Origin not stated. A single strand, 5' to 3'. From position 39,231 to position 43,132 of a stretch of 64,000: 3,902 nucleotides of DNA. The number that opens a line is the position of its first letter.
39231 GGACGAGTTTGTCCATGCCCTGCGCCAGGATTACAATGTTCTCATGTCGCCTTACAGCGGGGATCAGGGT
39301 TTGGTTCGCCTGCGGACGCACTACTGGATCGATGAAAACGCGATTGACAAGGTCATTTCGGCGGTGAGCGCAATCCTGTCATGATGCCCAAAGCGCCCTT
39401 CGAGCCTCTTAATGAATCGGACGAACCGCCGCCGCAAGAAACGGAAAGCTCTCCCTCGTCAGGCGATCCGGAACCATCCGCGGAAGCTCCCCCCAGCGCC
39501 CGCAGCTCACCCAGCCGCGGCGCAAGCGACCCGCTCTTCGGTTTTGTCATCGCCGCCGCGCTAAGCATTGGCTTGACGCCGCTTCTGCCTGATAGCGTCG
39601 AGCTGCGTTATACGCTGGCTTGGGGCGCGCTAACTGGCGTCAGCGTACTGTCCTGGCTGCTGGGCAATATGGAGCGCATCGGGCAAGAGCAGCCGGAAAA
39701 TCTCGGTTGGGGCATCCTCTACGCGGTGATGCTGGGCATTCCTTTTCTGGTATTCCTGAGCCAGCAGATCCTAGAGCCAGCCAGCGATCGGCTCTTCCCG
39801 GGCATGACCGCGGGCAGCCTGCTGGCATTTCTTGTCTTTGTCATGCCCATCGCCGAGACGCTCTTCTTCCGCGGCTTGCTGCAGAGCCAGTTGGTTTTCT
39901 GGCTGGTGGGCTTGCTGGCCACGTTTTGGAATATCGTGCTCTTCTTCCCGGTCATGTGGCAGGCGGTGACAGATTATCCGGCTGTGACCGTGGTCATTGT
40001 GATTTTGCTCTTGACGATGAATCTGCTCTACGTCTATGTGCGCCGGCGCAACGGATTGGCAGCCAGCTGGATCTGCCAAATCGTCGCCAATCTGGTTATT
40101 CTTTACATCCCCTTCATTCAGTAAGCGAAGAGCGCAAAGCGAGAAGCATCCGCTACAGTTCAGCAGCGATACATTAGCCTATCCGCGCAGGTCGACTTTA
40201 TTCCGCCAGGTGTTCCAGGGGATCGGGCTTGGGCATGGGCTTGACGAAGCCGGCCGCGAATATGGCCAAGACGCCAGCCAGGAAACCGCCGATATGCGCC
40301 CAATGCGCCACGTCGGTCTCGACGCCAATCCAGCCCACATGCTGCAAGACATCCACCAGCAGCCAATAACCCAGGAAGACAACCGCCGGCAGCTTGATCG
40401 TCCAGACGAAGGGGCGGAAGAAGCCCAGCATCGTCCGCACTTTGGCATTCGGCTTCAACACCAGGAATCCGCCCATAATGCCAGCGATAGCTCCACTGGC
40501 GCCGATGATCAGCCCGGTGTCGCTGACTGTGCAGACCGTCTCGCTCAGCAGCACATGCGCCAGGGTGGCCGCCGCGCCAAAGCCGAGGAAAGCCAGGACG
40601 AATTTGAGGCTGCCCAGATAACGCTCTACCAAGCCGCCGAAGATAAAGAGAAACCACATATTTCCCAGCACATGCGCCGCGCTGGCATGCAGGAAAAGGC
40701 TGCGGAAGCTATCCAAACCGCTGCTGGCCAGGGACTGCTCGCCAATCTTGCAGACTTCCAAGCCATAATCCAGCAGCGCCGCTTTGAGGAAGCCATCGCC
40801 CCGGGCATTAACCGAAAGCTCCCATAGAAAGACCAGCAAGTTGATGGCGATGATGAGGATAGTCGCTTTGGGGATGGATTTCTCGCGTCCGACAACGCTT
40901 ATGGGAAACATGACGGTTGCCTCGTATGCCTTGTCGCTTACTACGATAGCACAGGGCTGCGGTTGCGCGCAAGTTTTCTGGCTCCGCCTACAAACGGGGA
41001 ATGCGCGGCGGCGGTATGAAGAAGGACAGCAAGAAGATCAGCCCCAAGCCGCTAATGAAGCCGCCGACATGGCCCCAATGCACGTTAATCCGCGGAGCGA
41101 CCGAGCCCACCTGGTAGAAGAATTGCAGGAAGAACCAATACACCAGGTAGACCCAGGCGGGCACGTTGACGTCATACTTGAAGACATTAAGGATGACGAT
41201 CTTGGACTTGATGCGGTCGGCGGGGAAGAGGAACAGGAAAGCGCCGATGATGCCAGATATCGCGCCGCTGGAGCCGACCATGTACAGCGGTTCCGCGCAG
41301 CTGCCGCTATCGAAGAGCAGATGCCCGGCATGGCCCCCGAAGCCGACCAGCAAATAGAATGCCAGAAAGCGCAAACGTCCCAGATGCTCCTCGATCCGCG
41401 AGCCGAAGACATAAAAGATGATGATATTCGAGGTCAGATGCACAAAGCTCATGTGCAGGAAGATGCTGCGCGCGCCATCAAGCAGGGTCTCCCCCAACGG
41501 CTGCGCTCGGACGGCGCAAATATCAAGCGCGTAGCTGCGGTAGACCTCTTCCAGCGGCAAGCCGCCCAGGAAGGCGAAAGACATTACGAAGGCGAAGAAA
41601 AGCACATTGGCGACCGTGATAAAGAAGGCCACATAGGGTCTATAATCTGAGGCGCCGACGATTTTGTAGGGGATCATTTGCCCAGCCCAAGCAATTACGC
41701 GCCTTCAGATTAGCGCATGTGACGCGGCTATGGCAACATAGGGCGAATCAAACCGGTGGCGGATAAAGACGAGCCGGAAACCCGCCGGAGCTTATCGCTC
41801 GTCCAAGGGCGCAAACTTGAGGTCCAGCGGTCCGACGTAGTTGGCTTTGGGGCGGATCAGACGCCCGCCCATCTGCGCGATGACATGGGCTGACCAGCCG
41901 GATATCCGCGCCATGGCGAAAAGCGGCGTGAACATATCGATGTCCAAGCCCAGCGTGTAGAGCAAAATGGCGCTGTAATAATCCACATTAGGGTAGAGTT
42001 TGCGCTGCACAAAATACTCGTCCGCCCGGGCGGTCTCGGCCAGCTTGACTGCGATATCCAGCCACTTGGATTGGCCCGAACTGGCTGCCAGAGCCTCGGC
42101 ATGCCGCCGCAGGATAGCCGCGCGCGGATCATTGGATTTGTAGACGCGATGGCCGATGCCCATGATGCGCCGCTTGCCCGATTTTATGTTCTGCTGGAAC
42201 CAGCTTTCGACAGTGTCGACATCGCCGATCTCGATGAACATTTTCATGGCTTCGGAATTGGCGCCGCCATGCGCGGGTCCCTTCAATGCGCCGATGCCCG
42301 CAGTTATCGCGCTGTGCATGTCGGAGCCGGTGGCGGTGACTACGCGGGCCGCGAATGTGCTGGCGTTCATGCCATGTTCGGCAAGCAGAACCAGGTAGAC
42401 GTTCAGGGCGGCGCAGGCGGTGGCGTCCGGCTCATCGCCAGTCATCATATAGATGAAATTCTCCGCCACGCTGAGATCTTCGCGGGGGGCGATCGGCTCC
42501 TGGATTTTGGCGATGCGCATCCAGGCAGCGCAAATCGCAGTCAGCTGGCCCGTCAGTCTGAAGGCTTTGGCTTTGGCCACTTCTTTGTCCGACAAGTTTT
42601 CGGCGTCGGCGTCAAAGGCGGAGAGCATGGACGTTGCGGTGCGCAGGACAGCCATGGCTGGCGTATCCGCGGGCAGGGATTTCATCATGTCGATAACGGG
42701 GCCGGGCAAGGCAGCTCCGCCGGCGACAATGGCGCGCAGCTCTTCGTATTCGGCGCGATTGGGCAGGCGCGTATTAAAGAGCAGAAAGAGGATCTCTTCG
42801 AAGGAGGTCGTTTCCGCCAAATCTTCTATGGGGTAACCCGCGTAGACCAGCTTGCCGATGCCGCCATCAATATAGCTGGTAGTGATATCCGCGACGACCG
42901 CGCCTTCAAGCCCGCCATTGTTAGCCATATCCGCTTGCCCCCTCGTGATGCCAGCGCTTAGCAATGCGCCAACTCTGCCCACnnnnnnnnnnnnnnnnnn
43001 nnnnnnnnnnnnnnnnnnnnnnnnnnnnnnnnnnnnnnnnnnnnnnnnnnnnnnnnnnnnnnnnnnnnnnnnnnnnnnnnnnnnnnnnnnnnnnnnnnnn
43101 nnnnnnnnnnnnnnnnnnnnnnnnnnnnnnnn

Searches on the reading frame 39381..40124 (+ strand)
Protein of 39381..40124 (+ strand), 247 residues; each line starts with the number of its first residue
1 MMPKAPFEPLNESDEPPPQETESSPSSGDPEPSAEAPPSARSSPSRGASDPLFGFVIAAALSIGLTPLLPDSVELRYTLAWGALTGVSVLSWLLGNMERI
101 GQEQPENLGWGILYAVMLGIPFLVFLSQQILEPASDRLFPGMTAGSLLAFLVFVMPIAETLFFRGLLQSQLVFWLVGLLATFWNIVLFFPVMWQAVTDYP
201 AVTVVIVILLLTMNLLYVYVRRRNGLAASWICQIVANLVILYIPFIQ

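Call 3: search_protein_families(library=pfam, proteins=[window:39381-40124:+])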
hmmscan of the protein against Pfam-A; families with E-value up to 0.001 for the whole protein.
window:39381-40124:+ (247 aa): 1 family
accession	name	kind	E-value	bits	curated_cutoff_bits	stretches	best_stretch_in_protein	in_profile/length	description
PF02517.21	Rce1-like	-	5.1e-05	23.9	22.4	1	147-239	7-93/93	Type II CAAX prenyl endopeptidase Rce1-like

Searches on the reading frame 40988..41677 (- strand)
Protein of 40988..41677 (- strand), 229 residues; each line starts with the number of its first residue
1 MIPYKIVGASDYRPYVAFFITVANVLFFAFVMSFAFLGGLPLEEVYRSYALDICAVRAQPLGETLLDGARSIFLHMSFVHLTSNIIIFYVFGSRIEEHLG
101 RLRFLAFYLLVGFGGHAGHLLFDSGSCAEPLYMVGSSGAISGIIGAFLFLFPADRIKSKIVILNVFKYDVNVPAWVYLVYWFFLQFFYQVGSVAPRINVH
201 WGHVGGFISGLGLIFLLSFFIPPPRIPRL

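Call 3: search_protein_families(library=pfam, proteins=[window:40988-41677:-])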
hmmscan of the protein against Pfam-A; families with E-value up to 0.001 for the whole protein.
window:40988-41677:- (229 aa): 1 family
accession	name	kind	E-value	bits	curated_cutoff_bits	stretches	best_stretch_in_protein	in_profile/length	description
PF01694.28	Rhomboid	-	9.3e-26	91.2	22.6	1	71-218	10-141/143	Rhomboid domain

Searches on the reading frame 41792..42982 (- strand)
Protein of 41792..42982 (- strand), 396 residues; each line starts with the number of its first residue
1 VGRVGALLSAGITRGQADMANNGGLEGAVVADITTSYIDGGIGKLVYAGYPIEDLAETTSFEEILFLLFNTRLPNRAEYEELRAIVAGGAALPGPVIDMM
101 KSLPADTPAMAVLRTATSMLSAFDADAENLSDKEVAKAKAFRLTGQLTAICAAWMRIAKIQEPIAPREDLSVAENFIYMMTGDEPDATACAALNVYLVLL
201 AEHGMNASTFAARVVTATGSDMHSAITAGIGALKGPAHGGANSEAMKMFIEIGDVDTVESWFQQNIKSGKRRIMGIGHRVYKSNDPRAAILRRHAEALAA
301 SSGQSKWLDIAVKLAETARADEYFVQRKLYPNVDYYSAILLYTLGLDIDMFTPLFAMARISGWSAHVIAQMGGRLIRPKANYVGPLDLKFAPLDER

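Call 3: search_protein_families(library=pfam, proteins=[window:41792-42982:-])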
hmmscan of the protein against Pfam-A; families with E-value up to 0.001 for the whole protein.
window:41792-42982:- (396 aa): 1 family
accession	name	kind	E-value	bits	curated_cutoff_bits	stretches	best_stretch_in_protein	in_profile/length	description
PF00285.26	Citrate_synt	-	1.6e-127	425.9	27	1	24-379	1-357/357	Citrate synthase, C-terminal domain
